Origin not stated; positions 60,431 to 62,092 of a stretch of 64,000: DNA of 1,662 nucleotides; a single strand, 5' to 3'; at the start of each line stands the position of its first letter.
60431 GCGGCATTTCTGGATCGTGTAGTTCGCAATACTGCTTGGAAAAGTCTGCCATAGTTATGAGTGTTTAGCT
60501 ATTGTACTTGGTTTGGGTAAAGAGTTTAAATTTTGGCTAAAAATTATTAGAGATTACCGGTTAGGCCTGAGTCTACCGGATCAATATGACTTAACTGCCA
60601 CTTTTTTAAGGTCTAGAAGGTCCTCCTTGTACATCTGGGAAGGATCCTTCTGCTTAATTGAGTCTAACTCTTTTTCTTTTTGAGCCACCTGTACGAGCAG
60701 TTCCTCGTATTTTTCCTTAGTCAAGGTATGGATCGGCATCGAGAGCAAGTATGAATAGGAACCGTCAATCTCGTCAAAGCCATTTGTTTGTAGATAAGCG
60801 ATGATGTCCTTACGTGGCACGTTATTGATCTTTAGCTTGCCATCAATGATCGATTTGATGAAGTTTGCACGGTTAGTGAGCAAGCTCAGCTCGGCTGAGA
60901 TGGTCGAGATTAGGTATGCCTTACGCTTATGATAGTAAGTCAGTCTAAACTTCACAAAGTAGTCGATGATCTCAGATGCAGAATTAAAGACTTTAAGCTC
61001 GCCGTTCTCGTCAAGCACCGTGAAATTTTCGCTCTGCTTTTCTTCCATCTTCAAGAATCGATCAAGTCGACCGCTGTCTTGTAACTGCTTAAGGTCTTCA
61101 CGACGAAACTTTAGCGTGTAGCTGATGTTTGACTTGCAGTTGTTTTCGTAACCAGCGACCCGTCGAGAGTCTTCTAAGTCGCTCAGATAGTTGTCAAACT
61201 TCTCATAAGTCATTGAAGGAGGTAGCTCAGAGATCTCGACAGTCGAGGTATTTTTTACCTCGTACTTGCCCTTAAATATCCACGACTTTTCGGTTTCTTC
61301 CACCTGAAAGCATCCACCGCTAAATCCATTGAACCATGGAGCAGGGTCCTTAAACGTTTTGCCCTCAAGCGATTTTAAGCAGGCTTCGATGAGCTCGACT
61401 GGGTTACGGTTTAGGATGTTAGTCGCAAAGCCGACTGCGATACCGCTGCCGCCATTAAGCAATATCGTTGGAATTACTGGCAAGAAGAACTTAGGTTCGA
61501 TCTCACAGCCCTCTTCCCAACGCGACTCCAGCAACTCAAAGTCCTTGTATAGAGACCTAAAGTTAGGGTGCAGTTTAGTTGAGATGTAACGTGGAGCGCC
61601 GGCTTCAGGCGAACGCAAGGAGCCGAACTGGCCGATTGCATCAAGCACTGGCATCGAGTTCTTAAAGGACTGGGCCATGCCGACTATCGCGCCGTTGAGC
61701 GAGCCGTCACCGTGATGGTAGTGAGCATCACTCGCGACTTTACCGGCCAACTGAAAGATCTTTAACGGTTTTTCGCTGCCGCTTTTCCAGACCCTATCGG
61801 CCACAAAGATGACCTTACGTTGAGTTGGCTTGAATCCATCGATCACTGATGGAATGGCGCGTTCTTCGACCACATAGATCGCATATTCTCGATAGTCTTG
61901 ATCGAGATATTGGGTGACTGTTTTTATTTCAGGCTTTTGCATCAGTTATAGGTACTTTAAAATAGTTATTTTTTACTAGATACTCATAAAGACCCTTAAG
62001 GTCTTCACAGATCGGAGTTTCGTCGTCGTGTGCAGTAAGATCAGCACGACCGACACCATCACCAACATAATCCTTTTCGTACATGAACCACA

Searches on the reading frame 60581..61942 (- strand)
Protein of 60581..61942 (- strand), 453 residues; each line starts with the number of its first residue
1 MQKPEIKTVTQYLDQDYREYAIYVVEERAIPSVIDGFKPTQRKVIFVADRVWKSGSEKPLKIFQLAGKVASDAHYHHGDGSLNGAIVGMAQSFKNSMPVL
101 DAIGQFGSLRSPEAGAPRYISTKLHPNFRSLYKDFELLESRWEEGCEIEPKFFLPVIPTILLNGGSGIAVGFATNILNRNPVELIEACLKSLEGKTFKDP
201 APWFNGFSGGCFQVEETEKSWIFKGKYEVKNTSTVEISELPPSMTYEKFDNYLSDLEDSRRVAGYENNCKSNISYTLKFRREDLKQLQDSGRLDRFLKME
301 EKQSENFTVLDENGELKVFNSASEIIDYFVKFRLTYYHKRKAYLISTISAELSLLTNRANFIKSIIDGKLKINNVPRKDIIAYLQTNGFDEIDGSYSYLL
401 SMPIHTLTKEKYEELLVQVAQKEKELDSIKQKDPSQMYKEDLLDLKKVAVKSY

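Call 14: search_protein_families(library=pfam, proteins=[window:60581-61942:-], max_evalue=0.001)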
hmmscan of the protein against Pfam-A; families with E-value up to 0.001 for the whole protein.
window:60581-61942:- (453 aa): 1 family
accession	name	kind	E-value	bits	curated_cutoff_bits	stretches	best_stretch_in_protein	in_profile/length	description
PF00521.26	DNA_topoisoIV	-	1.7e-87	294.6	31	1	28-442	1-431/432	DNA gyrase/topoisomerase IV, subunit A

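Call 28: find_encoding_contigs(protein=window:60581-61942:-, flank=10000, max_places=4)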
Protein window:60581-61942:- (453 aa): 1 contig read that carries it; 1 place shown.
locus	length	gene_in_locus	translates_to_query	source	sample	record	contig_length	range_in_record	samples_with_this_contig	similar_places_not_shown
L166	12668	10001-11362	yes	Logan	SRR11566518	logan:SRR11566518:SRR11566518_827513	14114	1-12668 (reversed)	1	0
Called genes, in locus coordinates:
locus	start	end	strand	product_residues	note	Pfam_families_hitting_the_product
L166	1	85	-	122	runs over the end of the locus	-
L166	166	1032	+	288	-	PF00303:Thymidylat_synt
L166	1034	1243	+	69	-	-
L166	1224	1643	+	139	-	PF00383:dCMP_cyt_deam_1, PF14437:MafB19-deam, PF14439:Bd3614-deam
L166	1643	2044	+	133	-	-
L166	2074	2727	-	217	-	-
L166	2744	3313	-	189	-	-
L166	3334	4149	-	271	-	-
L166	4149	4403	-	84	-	-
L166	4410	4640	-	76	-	-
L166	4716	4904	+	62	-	-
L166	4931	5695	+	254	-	PF01149:Fapy_DNA_glyco, PF06831:H2TH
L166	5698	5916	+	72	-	-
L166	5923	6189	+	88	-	-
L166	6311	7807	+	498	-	PF00270:DEAD (faint), PF04851:ResIII (weak), PF13307:Helicase_C_2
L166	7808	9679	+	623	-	PF00204:DNA_gyraseB, PF01751:Toprim, PF16898:TOPRIM_C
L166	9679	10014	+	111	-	-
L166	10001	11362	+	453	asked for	PF00521:DNA_topoisoIV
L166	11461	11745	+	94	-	-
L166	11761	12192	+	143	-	-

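Call 31: find_related_loci(query=L166:166-1032:+, collection=viral_contigs, flank=10000)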
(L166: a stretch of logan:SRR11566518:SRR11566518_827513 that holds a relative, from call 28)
Query L166:166-1032:+ (288 aa) in viral_contigs; peptide patterns used: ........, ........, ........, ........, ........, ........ (x = any residue, [..] = any of these).
108 stretches matched a pattern; 106 encode a relative of the query (tblastn E <= 1e-3); the best 80 are kept; 80 distinct loci.
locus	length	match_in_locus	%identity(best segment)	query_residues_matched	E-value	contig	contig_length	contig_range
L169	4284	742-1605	68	1-287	4e-142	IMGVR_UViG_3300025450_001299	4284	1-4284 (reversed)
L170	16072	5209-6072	68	1-287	2e-139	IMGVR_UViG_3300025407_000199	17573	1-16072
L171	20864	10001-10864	68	1-287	2e-139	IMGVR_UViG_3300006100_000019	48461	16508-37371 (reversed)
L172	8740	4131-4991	67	1-288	2e-134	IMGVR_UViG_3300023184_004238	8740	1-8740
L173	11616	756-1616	66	1-288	7e-133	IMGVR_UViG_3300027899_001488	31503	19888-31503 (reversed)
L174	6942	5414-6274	65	1-288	2e-132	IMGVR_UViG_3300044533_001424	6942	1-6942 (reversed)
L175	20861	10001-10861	65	1-288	2e-132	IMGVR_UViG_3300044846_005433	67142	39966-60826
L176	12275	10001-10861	65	1-288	2e-132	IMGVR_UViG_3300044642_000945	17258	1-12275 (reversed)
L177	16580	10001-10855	66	1-288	1e-130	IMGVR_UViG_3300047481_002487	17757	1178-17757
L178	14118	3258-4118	66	1-288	1e-129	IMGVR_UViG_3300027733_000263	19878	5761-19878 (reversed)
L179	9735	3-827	67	13-288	3e-128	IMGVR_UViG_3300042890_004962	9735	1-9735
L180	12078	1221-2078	65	1-287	2e-127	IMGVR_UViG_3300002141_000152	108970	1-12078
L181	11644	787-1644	64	1-287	1e-126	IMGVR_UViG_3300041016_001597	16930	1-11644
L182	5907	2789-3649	62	1-287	1e-120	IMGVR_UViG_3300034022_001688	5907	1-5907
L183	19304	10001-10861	62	1-287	3e-120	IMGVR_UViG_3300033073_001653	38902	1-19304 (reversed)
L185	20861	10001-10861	61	1-287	8e-120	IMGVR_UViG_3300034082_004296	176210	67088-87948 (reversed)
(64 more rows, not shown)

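Call 36: find_homologous_proteins(query=L185:119-1537:+, max_evalue=1e-10)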
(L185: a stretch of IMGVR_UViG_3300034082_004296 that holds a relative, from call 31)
Query L185:119-1537:+ (473 aa): 345 proteins with E <= 1e-10 among 4677 candidates; the best 120 are listed.
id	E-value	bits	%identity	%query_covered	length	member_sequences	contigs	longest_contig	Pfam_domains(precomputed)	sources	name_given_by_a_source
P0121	0.0e+0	1038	96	100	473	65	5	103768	PF00136.27,PF03104.26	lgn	-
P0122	0.0e+0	1029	95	100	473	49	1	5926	PF00136.27,PF03104.26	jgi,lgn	jgi:DNA polymerase elongation subunit (family B)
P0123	1.2e-295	999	92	100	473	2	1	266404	PF00136.27,PF03104.26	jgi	jgi:DNA polymerase elongation subunit (family B)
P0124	7.2e-295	996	93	100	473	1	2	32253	PF00136.27,PF03104.26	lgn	-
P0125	1.2e-294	995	93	100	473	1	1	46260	PF00136.27,PF03104.26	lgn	-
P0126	3.0e-294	994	93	100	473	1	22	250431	PF00136.27,PF03104.26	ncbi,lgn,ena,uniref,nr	ncbi:DNA-directed DNA polymerase, family B, exonuclease domain containing protein [uncultured Caudov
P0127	3.1e-294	994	92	100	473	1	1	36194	PF00136.27,PF03104.26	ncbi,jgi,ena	jgi:DNA polymerase elongation subunit (family B)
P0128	5.1e-294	993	93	100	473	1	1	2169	PF00136.27,PF03104.26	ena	-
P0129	2.2e-293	991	92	100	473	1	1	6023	PF00136.27,PF03104.26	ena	-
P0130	7.9e-293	989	92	100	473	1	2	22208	PF00136.27,PF03104.26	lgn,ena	-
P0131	3.4e-280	948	87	100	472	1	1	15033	PF00136.27,PF03104.26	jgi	jgi:DNA polymerase elongation subunit (family B)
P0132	8.6e-277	936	85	100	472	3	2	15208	PF00136.27,PF03104.26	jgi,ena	jgi:DNA polymerase elongation subunit (family B)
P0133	1.2e-272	923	84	100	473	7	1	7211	PF00136.27,PF03104.26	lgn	-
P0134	2.2e-270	915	83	100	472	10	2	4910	PF00136.27,PF03104.26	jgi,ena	jgi:DNA polymerase elongation subunit (family B)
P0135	8.2e-270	913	83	100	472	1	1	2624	PF00136.27,PF03104.26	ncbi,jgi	jgi:DNA polymerase elongation subunit (family B)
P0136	1.1e-268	910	82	100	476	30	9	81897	PF00136.27,PF03104.26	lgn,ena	-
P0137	8.4e-268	907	83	100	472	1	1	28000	PF00136.27,PF03104.26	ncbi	-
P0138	2.4e-267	905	83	100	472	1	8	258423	PF00136.27,PF03104.26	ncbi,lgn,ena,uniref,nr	ncbi:DNA-directed DNA polymerase, family B, multifunctional domain containing protein [uncultured Ca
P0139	2.1e-258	876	78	100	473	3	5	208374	PF00136.27,PF03104.26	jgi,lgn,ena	-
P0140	1.4e-255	866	78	100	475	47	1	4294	PF00136.27,PF03104.26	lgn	-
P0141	5.6e-254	861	79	100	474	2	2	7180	PF00136.27,PF03104.26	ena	-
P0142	8.9e-253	857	79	100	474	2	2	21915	PF00136.27,PF03104.26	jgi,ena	jgi:DNA polymerase elongation subunit (family B)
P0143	9.7e-253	857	78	100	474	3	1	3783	PF00136.27,PF03104.26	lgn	-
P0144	3.7e-252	855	78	100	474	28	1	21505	PF00136.27,PF03104.26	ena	-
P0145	1.6e-251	853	78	100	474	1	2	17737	PF00136.27,PF03104.26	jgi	jgi:DNA polymerase elongation subunit (family B)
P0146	3.1e-251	852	78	100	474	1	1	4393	PF00136.27,PF03104.26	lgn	-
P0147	9.8e-251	850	77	100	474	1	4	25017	PF00136.27,PF03104.26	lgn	-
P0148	1.3e-250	850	78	100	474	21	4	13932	PF00136.27,PF03104.26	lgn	-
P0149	1.4e-250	850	77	100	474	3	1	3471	PF00136.27,PF03104.26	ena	-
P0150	2.8e-250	849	83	92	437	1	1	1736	PF00136.27,PF03104.26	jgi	-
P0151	4.6e-250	848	77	100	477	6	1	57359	PF00136.27,PF03104.26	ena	-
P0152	3.6e-249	845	77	100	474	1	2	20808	PF00136.27,PF03104.26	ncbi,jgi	jgi:DNA polymerase elongation subunit (family B)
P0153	4.7e-248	842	77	100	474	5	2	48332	PF00136.27,PF03104.26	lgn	-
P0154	9.8e-248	841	77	100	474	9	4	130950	PF00136.27,PF03104.26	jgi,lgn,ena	jgi:DNA polymerase elongation subunit (family B)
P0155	1.0e-247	841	76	100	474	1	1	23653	PF00136.27,PF03104.26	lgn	-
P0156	1.1e-247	840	76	100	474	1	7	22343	PF00136.27,PF03104.26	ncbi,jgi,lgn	jgi:DNA polymerase elongation subunit (family B)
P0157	6.3e-247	838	76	100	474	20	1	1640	PF00136.27,PF03104.26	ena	-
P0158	4.7e-245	832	77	100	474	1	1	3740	PF00136.27,PF03104.26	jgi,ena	jgi:DNA polymerase elongation subunit (family B)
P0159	6.0e-245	831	77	100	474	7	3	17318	PF00136.27,PF03104.26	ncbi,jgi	jgi:DNA polymerase elongation subunit (family B)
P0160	1.4e-244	830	76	100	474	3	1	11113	PF00136.27,PF03104.26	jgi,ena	jgi:DNA polymerase elongation subunit (family B)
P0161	1.4e-243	827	76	100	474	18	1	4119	PF00136.27,PF03104.26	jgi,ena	jgi:DNA polymerase elongation subunit (family B)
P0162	5.1e-243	825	76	100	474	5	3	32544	PF00136.27,PF03104.26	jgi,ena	-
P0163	6.4e-243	825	76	100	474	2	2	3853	PF00136.27,PF03104.26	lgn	-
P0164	3.4e-242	822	77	100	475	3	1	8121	PF00136.27,PF03104.26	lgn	-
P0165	7.3e-242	821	76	100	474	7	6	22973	PF00136.27,PF03104.26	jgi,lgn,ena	jgi:DNA polymerase elongation subunit (family B)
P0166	2.4e-241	820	76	100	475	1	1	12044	PF00136.27,PF03104.26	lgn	-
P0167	2.8e-241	819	78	96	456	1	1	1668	PF00136.27,PF03104.26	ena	-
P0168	3.9e-240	816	75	100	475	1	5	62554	PF00136.27,PF03104.26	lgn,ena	-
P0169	5.4e-240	815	74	100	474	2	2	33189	PF00136.27,PF03104.26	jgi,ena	-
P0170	6.7e-240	815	75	100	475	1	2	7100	PF00136.27,PF03104.26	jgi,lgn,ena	-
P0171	1.0e-239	814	75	100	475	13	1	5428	PF00136.27,PF03104.26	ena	-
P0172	2.4e-239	813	75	100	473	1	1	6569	PF00136.27,PF03104.26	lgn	-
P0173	2.8e-239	813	75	100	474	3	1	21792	PF00136.27,PF03104.26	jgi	jgi:DNA polymerase elongation subunit (family B)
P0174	5.0e-239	812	75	100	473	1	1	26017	PF00136.27,PF03104.26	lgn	-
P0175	7.5e-237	805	74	100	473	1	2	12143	PF00136.27,PF03104.26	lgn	-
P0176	2.3e-235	800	71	100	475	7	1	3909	PF00136.27,PF03104.26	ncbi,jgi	jgi:DNA polymerase elongation subunit (family B)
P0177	4.1e-232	789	86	84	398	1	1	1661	PF00136.27,PF03104.26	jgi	jgi:DNA polymerase elongation subunit (family B)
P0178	7.0e-229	778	72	100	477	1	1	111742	PF00136.27,PF03104.26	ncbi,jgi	jgi:DNA polymerase elongation subunit (family B)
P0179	1.4e-228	777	71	100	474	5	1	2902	PF00136.27,PF03104.26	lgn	-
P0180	2.5e-228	777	70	100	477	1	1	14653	PF00136.27,PF03104.26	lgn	-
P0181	9.2e-225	765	70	99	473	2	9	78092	PF00136.27,PF03104.26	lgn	-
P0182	1.2e-224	765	70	99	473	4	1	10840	PF00136.27,PF03104.26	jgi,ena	-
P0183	2.9e-221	753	68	100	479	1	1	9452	PF00136.27,PF03104.26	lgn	-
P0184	1.7e-216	738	68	100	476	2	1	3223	PF00136.27,PF03104.26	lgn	-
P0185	1.9e-210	718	64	100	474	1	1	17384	PF00136.27,PF03104.26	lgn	-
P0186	4.7e-205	700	63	100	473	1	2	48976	PF00136.27,PF03104.26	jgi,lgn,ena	jgi:DNA polymerase elongation subunit (family B)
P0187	4.7e-200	683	64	100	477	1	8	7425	PF00136.27,PF03104.26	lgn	-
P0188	2.1e-197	675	78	79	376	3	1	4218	PF00136.27,PF03104.26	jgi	jgi:DNA polymerase elongation subunit (family B)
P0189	2.9e-196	671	62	99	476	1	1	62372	PF00136.27,PF03104.26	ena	-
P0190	3.9e-194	664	62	99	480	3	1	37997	PF00136.27,PF03104.26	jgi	-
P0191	4.9e-194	664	61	100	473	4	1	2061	PF00136.27,PF03104.26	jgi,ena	-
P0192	2.2e-192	658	61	100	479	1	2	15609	PF00136.27,PF03104.26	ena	-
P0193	8.1e-192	656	60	100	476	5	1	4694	PF00136.27,PF03104.26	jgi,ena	jgi:DNA polymerase elongation subunit (family B)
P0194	2.4e-191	655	60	100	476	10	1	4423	PF00136.27,PF03104.26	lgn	-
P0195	7.2e-190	650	59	99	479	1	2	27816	PF00136.27,PF03104.26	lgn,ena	-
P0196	1.0e-189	649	61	99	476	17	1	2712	PF00136.27,PF03104.26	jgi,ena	jgi:DNA polymerase elongation subunit (family B)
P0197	4.2e-188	644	60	99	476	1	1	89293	PF00136.27,PF03104.26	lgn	-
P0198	2.5e-187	641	60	100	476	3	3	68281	PF00136.27,PF03104.26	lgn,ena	-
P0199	4.9e-187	641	59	100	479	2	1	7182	PF00136.27,PF03104.26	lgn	-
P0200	5.6e-187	640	59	99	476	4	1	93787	PF00136.27,PF03104.26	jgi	jgi:DNA polymerase elongation subunit (family B)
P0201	5.6e-187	640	59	100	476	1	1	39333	PF00136.27,PF03104.26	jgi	jgi:DNA polymerase elongation subunit (family B)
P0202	1.8e-186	639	59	99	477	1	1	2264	PF00136.27,PF03104.26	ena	-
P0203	4.8e-186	637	58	100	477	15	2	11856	PF00136.27,PF03104.26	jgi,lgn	jgi:DNA polymerase elongation subunit (family B)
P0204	1.2e-185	636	58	100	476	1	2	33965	PF00136.27,PF03104.26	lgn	-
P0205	2.0e-185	635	58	99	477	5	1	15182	PF00136.27,PF03104.26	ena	-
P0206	3.6e-185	634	59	99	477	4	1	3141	PF00136.27,PF03104.26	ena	-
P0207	3.9e-185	634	58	100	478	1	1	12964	PF00136.27,PF03104.26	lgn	-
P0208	4.7e-184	631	57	100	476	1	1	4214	PF00136.27,PF03104.26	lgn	-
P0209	5.3e-184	630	60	99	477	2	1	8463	PF00136.27,PF03104.26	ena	-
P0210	5.4e-184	630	59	100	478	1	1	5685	PF00136.27,PF03104.26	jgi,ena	-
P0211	1.6e-183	629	58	100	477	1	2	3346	PF00136.27,PF03104.26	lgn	-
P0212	1.3e-182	626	58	99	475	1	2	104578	PF00136.27,PF03104.26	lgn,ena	-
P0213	2.2e-182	625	56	99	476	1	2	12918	PF00136.27,PF03104.26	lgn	-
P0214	4.1e-182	624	58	99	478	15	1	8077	PF00136.27,PF03104.26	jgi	-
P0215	4.4e-182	624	59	100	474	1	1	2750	PF00136.27,PF03104.26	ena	-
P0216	1.6e-180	619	56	100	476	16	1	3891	PF00136.27,PF03104.26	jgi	jgi:DNA polymerase elongation subunit (family B)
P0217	1.8e-180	619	57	100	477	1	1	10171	PF00136.27,PF03104.26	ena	-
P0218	1.8e-180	619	59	99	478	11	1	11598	PF00136.27,PF03104.26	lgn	-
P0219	8.1e-180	617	57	100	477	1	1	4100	PF00136.27,PF03104.26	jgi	jgi:DNA polymerase elongation subunit (family B)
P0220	8.8e-180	617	56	99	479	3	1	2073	PF00136.27,PF03104.26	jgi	jgi:DNA polymerase elongation subunit (family B)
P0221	1.0e-179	616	57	99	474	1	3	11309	PF00136.27,PF03104.26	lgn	-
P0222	2.1e-179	615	58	100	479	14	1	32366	PF00136.27,PF03104.26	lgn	-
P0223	2.9e-179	615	83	67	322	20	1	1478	PF00136.27,PF03104.26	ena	-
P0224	5.2e-179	614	59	99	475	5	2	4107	PF00136.27,PF03104.26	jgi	jgi:DNA polymerase elongation subunit (family B)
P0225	1.8e-178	612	58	99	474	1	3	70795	PF00136.27,PF03104.26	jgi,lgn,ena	-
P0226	2.5e-178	612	57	100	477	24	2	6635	PF00136.27,PF03104.26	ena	-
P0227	1.0e-177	610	60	100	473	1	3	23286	PF00136.27,PF03104.26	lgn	-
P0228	8.2e-175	600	57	100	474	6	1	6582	PF00136.27,PF03104.26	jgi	jgi:DNA polymerase elongation subunit (family B)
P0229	1.5e-173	596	56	100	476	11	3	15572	PF00136.27,PF03104.26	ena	-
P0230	2.5e-171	589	56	99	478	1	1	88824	PF00136.27,PF03104.26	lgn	-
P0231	1.1e-169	583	55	100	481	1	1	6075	PF00136.27,PF03104.26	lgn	-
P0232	1.3e-169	583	59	92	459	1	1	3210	PF00136.27,PF03104.26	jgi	jgi:DNA polymerase elongation subunit (family B)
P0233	3.9e-165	568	53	98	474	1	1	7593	PF00136.27,PF03104.26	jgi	jgi:DNA polymerase elongation subunit (family B)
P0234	1.4e-163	563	53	99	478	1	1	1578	PF00136.27,PF03104.26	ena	-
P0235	1.5e-158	547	51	100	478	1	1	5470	PF00136.27,PF03104.26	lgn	-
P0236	7.2e-151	521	54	99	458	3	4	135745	PF00136.27,PF03104.26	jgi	jgi:DNA polymerase elongation subunit (family B)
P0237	8.4e-150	518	53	99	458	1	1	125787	PF00136.27,PF03104.26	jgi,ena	jgi:DNA polymerase elongation subunit (family B)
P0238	1.4e-149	517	51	99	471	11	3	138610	PF00136.27,PF03104.26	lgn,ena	-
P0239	1.2e-147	511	50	99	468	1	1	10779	PF00136.27,PF03104.26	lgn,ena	-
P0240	7.8e-147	508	50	99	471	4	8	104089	PF00136.27,PF03104.26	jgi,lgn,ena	jgi:DNA polymerase elongation subunit (family B)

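Call 38: find_encoding_contigs(protein=P0139, flank=10000, max_places=6)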
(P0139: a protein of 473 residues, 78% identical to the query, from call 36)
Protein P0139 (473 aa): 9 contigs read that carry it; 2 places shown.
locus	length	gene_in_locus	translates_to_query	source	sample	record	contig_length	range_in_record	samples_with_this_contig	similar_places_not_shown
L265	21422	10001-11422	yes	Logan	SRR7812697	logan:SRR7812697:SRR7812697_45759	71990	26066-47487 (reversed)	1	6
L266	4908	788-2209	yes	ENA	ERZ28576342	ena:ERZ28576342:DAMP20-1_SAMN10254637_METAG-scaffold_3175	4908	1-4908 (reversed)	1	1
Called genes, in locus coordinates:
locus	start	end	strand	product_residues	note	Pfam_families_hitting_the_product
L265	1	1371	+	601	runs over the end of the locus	PF00317:Ribonuc_red_lgN, PF02867:Ribonuc_red_lgC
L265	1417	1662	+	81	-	-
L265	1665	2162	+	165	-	-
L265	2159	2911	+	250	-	-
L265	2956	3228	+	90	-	PF07432:Hc1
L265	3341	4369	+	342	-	PF08804:gp32 (faint)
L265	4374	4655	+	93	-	-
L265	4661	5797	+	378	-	PF02739:5_3_exonuc_N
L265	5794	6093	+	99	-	PF00166:Cpn10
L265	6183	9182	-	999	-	-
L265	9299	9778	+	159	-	-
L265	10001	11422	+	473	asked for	PF03104:DNA_pol_B_exo1, PF00136:DNA_pol_B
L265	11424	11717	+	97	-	-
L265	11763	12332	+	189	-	-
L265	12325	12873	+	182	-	-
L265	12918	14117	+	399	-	PF00154:RecA_N, PF06745:ATPase (weak)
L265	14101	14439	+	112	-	-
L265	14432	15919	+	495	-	PF03796:DnaB_C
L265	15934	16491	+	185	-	-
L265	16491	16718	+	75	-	-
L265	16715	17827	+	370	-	PF00149:Metallophos (weak)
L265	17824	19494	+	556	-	PF13476:AAA_23, PF02463:SMC_N, PF13558:SbcC_Walker_B (weak)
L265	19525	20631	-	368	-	-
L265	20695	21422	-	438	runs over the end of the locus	-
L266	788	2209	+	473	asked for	PF03104:DNA_pol_B_exo1, PF00136:DNA_pol_B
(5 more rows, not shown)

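Call 39: find_related_loci(query=L185:119-1537:+, collection=viral_contigs, flank=10000)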
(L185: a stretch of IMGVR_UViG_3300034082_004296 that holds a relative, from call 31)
Query L185:119-1537:+ (473 aa) in viral_contigs; peptide patterns used: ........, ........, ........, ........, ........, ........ (x = any residue, [..] = any of these).
31 stretches matched a pattern; 29 encode a relative of the query (tblastn E <= 1e-3); 27 distinct loci.
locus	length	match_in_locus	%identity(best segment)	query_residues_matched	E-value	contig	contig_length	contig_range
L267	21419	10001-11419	100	1-473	0e+0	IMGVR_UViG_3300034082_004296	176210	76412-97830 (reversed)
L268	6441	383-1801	97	1-473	0e+0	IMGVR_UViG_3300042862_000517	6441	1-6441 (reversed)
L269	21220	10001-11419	97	1-473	0e+0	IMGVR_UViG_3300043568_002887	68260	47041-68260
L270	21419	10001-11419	97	1-473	0e+0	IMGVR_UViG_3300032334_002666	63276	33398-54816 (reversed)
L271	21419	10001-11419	97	1-473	0e+0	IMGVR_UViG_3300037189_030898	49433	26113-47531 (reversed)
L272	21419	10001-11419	95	1-473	0e+0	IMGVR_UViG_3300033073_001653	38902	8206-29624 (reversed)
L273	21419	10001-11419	94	1-473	0e+0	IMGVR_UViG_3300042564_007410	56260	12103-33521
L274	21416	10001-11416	91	1-472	0e+0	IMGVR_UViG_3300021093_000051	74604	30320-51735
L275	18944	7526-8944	90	1-473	0e+0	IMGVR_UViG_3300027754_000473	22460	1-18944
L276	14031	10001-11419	90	1-473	0e+0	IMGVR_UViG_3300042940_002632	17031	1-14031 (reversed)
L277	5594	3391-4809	90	1-473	0e+0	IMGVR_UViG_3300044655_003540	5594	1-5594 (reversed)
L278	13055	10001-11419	90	1-473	0e+0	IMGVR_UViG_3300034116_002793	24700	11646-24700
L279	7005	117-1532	83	1-472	0e+0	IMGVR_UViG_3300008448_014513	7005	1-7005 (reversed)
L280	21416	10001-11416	83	1-472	0e+0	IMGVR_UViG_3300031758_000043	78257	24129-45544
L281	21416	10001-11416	83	1-472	0e+0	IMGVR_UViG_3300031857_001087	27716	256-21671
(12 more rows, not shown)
